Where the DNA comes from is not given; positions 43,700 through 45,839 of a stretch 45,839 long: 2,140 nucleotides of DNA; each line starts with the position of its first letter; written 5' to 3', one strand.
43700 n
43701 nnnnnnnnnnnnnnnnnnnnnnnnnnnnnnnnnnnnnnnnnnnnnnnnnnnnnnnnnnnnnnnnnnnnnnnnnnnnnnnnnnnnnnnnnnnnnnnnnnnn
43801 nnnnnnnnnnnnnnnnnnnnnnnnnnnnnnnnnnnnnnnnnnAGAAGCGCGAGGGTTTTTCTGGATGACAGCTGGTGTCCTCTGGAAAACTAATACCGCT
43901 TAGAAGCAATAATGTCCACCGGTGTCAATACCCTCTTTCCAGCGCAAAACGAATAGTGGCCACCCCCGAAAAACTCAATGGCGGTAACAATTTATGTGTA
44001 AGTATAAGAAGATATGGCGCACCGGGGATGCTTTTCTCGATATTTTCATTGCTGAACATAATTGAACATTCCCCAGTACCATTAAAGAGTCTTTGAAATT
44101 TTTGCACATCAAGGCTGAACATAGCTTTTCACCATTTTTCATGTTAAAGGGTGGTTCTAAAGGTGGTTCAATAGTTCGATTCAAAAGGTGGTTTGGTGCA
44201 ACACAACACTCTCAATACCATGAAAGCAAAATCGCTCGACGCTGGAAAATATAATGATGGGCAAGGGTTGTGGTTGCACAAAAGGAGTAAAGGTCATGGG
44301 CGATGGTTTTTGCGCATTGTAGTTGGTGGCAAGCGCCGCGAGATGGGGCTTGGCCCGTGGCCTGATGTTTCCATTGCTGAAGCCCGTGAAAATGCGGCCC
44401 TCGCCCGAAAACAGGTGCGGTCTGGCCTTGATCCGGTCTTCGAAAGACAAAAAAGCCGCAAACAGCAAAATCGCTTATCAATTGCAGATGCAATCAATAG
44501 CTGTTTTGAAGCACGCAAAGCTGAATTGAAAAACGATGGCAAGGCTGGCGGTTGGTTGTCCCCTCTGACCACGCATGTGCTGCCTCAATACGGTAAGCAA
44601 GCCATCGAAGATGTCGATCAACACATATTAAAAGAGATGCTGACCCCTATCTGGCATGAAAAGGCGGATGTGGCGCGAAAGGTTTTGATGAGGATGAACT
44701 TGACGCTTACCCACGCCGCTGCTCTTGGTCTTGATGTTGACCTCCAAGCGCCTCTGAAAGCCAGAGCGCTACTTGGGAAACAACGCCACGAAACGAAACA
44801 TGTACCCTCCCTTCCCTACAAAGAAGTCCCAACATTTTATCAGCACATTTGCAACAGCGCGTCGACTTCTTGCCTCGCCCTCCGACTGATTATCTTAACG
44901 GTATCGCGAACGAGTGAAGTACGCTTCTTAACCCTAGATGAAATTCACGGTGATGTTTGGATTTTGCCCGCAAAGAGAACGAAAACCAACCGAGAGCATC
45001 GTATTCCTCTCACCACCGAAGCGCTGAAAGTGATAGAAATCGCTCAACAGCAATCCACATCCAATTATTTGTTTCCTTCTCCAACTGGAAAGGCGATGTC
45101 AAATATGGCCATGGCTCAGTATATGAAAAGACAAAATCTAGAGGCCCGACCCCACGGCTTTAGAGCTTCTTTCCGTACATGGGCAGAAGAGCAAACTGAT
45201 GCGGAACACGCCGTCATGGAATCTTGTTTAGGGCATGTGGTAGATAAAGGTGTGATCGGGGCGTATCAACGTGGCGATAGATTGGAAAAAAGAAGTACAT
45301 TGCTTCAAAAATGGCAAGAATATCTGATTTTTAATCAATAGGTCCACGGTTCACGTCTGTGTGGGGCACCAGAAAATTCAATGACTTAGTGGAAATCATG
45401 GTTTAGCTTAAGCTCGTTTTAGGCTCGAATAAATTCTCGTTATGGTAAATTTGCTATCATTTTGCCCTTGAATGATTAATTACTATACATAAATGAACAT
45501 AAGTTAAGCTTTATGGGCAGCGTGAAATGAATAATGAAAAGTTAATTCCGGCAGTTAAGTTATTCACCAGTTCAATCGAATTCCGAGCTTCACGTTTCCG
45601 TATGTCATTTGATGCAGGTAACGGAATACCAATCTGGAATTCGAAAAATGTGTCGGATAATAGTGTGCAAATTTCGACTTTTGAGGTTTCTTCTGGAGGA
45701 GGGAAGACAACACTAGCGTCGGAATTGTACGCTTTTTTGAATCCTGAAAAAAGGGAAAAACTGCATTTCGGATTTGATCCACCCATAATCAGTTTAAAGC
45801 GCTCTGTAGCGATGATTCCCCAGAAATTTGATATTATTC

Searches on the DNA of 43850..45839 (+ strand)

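Call 33: search_rna_families(sources=[L001, L002, L083, L084], threshold=gathering)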
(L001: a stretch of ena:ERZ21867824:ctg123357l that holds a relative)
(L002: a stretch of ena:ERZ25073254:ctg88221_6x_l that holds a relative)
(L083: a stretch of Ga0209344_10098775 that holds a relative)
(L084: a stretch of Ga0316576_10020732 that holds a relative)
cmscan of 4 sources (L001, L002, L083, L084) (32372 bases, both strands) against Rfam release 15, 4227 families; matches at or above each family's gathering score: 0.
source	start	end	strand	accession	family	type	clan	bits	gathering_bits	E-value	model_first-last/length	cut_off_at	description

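Call 79: search_rna_families(sources=[L102, L104], threshold=gathering)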
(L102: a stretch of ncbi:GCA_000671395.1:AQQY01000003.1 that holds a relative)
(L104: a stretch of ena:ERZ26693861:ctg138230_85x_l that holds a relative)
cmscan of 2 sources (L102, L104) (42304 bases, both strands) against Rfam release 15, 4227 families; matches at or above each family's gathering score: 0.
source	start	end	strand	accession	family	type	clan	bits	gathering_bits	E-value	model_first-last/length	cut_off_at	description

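Call 87: search_rna_families(source=window, start=43850, end=45839, threshold=evalue, max_evalue=10, show_alignments=3)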
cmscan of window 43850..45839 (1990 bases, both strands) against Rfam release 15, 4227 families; matches with E-value up to 10: 6.
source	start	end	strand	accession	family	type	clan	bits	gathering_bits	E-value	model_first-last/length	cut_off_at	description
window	45519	45596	+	RF00574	SNORD69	Gene; snRNA; snoRNA; CD-box;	-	26.8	37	0.041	1-77/77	no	Small nucleolar RNA SNORD69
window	45449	45535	-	RF00443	SNORA27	Gene; snRNA; snoRNA; HACA-box;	CL00032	21.2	64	0.75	1-127/127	no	Small nucleolar RNA SNORA27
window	44212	44250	+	RF01364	CRISPR-DR51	Gene; CRISPR;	-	19.8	45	7.5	1-38/38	no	CRISPR RNA direct repeat element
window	45301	45369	+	RF00005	tRNA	Gene; tRNA;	CL00001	18.5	29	1.5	1-71/71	no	tRNA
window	45566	45618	-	RF00287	SNORD44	Gene; snRNA; snoRNA; CD-box;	CL00060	16.5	40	3.9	1-61/61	no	Small nucleolar RNA SNORD44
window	45685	45783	+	RF03083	cow-rumen-3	Gene; sRNA;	-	14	86.7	4.2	1-141/141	no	cow-rumen-3 RNA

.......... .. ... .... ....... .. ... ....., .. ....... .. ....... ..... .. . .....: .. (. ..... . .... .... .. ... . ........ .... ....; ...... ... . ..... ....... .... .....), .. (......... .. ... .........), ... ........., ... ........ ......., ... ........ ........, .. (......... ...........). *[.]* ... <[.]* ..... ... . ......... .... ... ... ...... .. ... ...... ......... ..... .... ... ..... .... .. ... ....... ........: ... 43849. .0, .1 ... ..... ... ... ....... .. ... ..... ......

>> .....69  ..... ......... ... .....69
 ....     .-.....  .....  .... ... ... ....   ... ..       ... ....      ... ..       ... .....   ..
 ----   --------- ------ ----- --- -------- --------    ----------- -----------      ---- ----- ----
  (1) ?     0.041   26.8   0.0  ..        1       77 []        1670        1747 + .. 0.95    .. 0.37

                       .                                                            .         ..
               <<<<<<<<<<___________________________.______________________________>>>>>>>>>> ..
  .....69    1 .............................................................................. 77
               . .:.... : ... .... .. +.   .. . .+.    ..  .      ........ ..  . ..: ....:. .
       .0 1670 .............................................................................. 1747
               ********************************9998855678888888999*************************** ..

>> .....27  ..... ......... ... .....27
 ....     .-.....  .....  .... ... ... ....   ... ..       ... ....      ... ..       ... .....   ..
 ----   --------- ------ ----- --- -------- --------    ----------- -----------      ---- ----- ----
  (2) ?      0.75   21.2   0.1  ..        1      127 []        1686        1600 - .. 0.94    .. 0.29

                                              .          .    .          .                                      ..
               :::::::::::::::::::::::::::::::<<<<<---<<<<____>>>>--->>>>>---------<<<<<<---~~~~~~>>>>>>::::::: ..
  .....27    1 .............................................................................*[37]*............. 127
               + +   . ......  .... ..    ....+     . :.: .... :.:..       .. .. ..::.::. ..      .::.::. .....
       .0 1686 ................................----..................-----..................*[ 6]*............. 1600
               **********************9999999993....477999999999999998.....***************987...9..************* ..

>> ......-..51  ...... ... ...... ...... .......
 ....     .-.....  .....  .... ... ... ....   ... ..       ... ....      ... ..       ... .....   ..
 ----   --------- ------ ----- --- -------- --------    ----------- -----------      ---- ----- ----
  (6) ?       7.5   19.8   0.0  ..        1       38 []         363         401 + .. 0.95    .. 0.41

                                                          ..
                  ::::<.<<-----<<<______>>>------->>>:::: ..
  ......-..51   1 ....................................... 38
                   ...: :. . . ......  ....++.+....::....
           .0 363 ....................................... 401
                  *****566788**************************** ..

It is not a functional tRNA. I read it as an att scar. Rfam tRNA model scores 18.5 bits over 45301-45369, below threshold, with E=1.5 in a 2-kb search (call 87).

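Call 88: search_rna_families(source=L104, start=9700, end=11700, threshold=evalue, max_evalue=5, show_alignments=1)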
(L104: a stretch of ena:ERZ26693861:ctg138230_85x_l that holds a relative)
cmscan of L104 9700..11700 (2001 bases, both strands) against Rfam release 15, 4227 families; matches with E-value up to 5: 5.
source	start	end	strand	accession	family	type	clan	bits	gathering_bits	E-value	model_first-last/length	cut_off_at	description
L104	11118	11190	+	RF00005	tRNA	Gene; tRNA;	CL00001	19.4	29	0.83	1-71/71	no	tRNA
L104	11584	11623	-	RF00279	SNORD45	Gene; snRNA; snoRNA; CD-box;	-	18.6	42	2.7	1-72/72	no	Small nucleolar RNA SNORD45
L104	11594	11637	+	RF00295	snoTBR7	Gene; snRNA; snoRNA; CD-box;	-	18.3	45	1.2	1-75/75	no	Small nucleolar RNA TBR7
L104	9915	9968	-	RF00161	nos_TCE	Cis-reg;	-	18.1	60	3.1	1-64/64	no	Nanos 3' UTR translation control element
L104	10065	10131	+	RF00441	snoZ242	Gene; snRNA; snoRNA; CD-box;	-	12.9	90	4.7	1-198/198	no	Small nucleolar RNA Z242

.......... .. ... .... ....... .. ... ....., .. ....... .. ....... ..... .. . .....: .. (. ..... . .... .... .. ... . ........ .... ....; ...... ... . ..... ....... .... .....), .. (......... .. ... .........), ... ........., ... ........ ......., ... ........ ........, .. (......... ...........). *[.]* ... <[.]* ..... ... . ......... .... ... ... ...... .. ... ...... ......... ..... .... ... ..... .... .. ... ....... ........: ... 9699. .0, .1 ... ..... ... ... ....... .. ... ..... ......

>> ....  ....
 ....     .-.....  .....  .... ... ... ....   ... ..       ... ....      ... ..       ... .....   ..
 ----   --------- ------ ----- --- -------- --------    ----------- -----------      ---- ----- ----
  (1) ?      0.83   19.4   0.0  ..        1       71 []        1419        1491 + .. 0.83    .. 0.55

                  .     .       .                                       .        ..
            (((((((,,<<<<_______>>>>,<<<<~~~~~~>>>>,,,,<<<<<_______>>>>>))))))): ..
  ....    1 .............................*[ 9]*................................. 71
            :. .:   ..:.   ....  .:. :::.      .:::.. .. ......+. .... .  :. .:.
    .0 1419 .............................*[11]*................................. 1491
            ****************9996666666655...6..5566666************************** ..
